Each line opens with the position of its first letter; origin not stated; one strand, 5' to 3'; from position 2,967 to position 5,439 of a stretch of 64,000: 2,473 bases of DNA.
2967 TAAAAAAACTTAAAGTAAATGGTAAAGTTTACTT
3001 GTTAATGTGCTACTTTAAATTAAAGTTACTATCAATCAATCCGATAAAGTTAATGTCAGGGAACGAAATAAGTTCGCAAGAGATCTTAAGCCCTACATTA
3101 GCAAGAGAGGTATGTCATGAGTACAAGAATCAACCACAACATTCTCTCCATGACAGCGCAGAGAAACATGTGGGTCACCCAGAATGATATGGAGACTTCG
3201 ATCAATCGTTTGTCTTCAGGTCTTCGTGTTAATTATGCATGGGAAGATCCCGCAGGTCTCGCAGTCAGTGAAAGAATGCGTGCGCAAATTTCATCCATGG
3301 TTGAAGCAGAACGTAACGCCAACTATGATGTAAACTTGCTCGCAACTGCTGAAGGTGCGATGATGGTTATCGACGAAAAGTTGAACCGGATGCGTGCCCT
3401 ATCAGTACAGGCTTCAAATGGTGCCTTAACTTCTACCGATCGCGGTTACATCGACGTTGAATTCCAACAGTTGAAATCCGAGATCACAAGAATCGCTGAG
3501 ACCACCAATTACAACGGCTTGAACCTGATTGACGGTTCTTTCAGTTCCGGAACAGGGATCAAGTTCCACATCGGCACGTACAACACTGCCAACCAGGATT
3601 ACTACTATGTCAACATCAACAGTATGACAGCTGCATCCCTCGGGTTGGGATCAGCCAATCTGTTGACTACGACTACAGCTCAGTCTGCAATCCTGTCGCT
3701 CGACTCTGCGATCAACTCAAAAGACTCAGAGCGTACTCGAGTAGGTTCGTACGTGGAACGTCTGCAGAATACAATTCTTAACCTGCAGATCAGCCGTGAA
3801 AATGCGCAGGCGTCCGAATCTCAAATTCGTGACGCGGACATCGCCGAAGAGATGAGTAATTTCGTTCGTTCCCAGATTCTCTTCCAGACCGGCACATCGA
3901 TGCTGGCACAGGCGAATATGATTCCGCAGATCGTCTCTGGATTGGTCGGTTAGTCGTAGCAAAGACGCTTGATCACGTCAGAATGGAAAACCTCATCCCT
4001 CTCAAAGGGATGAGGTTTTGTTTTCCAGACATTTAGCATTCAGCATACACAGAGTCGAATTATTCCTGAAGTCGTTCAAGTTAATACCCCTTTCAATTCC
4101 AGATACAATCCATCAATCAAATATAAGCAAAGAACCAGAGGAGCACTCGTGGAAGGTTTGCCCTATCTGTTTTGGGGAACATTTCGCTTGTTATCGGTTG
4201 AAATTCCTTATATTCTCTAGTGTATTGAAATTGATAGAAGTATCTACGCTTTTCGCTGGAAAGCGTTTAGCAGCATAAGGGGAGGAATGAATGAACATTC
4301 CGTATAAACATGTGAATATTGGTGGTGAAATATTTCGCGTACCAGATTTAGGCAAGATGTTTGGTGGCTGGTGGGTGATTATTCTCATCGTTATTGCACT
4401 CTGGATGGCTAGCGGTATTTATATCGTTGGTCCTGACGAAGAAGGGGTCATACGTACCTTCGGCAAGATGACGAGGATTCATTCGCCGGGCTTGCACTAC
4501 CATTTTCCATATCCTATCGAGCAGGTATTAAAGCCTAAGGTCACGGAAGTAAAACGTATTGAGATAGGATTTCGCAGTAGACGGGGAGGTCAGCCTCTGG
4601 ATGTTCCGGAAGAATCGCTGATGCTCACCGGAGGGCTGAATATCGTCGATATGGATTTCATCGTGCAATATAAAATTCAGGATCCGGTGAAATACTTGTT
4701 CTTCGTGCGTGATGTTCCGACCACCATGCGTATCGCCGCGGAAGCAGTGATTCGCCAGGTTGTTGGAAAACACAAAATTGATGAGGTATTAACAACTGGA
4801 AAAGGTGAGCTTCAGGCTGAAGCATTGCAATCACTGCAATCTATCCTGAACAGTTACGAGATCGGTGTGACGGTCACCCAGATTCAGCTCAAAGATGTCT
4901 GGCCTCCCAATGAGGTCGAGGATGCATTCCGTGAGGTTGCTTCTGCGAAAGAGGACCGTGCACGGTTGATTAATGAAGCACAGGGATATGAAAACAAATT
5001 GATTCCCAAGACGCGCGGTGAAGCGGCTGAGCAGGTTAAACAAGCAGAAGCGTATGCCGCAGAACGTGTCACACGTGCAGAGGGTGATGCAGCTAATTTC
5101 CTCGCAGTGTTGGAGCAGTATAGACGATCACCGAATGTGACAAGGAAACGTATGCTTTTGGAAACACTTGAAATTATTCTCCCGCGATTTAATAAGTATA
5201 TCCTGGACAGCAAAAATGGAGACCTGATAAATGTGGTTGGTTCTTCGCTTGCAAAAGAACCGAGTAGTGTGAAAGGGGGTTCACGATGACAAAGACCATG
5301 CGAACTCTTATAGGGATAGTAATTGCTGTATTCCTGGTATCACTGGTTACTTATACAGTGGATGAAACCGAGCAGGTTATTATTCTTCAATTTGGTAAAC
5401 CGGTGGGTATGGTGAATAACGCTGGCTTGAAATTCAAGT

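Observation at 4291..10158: Four translationally coupled genes: hflK, hflC, a membrane-anchored Rad50/SbcC-like ATPase, and an Mre11-like phosphoesterase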

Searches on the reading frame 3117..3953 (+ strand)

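Call 6: search_protein_families(library=pfam, proteins=[window:3117-3953:+], max_evalue=0.01)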
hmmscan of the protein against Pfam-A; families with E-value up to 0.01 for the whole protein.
window:3117-3953:+ (278 aa): 2 families
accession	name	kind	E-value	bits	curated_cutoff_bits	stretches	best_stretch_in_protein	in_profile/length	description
PF00669.25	Flagellin_N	-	5.9e-37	127.3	26.6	1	5-141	1-137/139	Bacterial flagellin N-terminal helical region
PF00700.27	Flagellin_C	-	1.1e-20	74.2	23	1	195-273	4-82/86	Bacterial flagellin C-terminal helical region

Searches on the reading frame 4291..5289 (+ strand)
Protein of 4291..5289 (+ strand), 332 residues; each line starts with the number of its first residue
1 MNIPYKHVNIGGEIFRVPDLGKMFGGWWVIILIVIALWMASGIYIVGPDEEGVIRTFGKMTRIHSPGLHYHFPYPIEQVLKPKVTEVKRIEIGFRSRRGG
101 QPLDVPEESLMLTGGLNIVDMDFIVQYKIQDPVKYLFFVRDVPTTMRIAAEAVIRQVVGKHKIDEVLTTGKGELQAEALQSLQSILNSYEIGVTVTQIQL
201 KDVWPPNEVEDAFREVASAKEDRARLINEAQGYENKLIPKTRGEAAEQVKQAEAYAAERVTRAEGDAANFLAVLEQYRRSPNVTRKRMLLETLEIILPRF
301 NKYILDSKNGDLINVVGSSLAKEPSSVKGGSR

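Call 6: search_protein_families(library=pfam, proteins=[window:4291-5289:+], max_evalue=0.01)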
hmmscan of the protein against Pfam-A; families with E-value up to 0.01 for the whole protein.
window:4291-5289:+ (332 aa): 1 family
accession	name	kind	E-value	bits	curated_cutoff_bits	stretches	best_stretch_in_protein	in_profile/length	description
PF01145.31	Band_7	-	6.6e-25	88.6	23.6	1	45-232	2-174/176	SPFH domain / Band 7 family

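Call 7: search_protein_families(library=ncbifam, proteins=[window:4291-5289:+], max_evalue=0.1)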
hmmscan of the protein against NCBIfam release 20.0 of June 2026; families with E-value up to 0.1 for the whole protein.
window:4291-5289:+ (332 aa): 5 families
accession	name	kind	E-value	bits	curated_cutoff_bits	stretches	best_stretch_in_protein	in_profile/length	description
TIGR01933.1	hflK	equivalog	5.8e-79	265.2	159.4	1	43-313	1-255/261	FtsH protease activity modulator HflK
NF008181.0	PRK10930.1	equivalog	6.2e-52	176.8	660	1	30-314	84-352/419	FtsH protease activity modulator HflK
TIGR01932.1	hflC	equivalog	9.6e-09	34.5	134.4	2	29-180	8-154/318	protease modulator HflC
NF008259.0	PRK11029.1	equivalog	8.3e-06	25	427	2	175-271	183-281/334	protease modulator HflC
NF050102.1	DivIVA_Wag31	equivalog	0.0038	17.2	260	1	211-272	113-174/256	DivIVA-like cell division protein Wag31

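Call 8: search_protein_families(library=padloc, proteins=[window:4291-5289:+], max_evalue=0.1)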
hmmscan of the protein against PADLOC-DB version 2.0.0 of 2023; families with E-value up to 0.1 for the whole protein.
window:4291-5289:+ (332 aa): 0 families
